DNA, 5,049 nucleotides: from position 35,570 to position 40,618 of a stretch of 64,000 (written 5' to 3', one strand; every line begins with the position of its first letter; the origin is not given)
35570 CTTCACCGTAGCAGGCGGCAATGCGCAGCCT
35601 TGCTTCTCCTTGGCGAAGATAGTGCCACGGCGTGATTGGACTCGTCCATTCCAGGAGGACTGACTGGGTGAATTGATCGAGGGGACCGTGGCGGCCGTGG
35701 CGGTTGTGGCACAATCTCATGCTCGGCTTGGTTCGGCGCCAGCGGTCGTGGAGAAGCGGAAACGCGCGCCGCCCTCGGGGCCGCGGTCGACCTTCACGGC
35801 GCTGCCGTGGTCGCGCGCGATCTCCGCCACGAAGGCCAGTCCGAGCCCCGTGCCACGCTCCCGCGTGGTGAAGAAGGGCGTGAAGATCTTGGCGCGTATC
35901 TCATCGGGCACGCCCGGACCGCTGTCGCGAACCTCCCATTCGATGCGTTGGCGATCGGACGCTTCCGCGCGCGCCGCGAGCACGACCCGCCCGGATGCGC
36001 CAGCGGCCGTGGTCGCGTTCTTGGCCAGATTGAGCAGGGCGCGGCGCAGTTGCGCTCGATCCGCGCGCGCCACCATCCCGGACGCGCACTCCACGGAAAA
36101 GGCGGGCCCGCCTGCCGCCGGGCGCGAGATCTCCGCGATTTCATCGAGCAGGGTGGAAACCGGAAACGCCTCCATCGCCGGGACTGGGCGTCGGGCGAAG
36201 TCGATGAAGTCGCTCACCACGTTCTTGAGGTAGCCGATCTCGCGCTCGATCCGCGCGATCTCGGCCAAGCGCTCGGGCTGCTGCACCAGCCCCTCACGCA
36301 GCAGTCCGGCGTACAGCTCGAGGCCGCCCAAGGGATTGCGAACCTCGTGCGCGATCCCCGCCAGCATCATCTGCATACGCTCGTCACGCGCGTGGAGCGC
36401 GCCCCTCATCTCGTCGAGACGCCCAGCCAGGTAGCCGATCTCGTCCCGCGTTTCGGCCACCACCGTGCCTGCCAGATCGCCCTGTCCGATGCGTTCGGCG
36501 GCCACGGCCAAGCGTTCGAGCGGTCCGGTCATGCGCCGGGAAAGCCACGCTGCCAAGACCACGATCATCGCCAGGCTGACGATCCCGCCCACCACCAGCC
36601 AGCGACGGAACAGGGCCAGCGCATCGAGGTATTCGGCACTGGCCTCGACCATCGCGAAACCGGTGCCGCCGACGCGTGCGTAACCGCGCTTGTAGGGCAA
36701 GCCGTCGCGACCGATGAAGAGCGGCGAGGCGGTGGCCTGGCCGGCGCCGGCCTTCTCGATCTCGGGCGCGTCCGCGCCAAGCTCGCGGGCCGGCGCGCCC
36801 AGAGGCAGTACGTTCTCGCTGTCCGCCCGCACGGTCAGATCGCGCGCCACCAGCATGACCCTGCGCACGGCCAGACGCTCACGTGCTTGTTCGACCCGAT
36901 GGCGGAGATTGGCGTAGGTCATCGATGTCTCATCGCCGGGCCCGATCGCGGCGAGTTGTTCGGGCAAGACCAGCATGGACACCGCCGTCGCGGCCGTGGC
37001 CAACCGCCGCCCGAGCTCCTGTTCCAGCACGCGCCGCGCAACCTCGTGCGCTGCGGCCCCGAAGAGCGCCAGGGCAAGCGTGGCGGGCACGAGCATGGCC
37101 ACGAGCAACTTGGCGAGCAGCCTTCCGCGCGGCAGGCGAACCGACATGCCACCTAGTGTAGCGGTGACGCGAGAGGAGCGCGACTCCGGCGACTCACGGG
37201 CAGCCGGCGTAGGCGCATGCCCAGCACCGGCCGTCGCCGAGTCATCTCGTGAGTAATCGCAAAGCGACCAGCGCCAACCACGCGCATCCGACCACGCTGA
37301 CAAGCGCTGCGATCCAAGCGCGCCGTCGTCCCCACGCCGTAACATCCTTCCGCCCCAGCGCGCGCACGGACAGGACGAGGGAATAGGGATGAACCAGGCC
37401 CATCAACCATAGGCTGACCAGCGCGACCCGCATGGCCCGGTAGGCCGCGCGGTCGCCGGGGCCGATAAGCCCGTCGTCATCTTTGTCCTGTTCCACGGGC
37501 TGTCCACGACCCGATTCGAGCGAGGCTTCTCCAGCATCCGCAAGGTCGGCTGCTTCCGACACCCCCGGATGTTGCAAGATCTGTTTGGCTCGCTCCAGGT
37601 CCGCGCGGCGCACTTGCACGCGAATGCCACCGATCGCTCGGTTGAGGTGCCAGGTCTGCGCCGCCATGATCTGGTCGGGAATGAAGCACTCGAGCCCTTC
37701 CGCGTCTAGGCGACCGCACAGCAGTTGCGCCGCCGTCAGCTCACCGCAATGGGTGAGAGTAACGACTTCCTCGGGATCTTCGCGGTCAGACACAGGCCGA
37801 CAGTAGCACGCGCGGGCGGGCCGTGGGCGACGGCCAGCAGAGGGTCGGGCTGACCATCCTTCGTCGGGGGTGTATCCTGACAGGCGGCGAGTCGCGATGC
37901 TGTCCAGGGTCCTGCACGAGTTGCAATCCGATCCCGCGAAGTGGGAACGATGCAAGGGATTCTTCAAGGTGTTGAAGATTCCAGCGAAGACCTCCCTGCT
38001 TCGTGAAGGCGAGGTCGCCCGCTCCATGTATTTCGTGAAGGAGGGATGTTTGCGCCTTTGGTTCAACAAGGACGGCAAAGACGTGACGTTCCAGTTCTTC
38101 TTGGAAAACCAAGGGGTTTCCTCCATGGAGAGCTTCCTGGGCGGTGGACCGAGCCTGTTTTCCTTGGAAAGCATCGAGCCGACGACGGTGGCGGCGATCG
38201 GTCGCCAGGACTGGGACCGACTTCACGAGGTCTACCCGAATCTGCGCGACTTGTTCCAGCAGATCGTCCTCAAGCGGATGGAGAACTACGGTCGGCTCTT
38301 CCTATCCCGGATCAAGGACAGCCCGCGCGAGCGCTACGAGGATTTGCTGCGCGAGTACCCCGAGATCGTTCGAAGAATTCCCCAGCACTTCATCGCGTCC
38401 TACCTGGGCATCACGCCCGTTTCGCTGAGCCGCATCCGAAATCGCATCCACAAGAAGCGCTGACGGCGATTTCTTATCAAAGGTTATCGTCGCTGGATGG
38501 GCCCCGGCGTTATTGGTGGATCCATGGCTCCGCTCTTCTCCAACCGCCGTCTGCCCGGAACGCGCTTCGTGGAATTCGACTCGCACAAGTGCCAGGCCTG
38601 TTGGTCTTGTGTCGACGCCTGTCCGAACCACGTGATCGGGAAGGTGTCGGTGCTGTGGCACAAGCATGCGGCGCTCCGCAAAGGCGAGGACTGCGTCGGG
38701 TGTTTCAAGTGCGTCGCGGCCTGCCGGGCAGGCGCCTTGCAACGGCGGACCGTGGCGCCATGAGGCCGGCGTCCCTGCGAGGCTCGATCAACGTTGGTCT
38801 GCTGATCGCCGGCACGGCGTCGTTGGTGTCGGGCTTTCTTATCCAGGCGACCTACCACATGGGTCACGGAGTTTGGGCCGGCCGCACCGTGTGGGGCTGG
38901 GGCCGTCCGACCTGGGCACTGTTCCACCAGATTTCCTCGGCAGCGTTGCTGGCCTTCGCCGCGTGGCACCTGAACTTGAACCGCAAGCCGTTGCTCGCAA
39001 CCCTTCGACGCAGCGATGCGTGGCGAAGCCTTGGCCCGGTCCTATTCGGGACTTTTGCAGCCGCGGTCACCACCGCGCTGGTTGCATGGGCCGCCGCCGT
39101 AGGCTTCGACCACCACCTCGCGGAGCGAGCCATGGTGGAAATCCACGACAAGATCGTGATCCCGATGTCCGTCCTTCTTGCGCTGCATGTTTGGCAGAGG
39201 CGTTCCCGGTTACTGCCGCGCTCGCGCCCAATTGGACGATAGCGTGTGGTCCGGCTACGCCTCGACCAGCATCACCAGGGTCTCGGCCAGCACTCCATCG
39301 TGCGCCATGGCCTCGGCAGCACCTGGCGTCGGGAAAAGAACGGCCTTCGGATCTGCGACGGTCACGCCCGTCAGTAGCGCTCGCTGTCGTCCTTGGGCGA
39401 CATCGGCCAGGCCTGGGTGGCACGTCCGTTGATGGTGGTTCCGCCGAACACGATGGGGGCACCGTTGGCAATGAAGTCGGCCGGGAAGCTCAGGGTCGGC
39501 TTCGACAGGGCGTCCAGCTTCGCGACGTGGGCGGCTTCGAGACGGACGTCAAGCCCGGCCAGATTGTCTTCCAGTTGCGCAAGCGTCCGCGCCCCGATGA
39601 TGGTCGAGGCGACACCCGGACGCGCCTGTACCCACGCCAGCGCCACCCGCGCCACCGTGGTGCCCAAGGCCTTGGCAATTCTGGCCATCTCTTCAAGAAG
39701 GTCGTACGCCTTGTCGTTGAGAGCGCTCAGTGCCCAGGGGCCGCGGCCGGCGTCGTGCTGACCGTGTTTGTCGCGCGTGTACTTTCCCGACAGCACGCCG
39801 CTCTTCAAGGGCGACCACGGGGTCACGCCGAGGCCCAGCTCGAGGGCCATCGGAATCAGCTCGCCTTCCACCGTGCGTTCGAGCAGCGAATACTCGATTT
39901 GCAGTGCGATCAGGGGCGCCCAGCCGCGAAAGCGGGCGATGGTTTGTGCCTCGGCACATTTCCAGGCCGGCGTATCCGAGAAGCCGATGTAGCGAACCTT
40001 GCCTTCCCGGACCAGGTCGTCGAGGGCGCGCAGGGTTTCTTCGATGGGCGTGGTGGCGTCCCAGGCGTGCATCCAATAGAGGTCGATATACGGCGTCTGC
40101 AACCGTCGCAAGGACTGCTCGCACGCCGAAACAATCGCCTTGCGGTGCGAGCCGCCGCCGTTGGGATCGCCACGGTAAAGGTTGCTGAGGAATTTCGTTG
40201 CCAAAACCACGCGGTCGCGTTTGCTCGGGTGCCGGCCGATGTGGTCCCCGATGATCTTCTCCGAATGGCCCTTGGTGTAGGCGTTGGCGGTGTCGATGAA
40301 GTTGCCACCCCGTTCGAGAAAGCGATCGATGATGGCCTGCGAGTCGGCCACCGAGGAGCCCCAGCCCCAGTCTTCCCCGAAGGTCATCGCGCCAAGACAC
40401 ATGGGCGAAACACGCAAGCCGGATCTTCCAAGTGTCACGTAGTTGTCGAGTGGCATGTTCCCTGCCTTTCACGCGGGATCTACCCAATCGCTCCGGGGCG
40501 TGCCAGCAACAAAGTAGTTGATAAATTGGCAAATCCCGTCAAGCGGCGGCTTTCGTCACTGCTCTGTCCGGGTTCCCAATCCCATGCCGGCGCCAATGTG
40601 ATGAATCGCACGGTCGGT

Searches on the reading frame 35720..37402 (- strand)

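Call 67: search_protein_families(library=pfam, proteins=[window:35720-37402:-], max_evalue=0.00001)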
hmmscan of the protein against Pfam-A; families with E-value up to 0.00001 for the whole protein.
window:35720-37402:- (561 aa): 3 families
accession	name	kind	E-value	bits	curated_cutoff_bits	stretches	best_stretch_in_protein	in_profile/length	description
PF02518.31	HATPase_c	-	1.5e-20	74.2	26.4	1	448-551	2-106/111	Histidine kinase-, DNA gyrase B-, and HSP90-like ATPase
PF00512.31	HisKA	-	1.1e-11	45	26.9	1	343-405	2-63/66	His Kinase A (phospho-acceptor) domain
PF00672.30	HAMP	-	4.8e-11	43.2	25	1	286-338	1-53/53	HAMP domain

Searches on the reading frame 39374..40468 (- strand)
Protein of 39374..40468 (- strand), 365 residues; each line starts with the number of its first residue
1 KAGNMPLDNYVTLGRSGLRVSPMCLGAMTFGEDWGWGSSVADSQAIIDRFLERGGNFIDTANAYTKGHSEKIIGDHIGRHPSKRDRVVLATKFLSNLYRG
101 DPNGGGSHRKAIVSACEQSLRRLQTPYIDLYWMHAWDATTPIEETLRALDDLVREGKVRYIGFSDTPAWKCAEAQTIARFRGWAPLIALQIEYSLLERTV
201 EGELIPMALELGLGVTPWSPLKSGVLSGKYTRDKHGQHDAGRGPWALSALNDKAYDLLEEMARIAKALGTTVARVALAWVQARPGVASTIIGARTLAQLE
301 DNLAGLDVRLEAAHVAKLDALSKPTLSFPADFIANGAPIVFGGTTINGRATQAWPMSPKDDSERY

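Call 67: search_protein_families(library=pfam, proteins=[window:39374-40468:-], max_evalue=0.00001)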
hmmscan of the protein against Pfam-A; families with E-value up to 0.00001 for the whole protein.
window:39374-40468:- (365 aa): 1 family
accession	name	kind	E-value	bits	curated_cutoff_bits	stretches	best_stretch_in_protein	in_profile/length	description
PF00248.27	Aldo_ket_red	-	3e-76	256.7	24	1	22-322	1-290/291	Aldo/keto reductase family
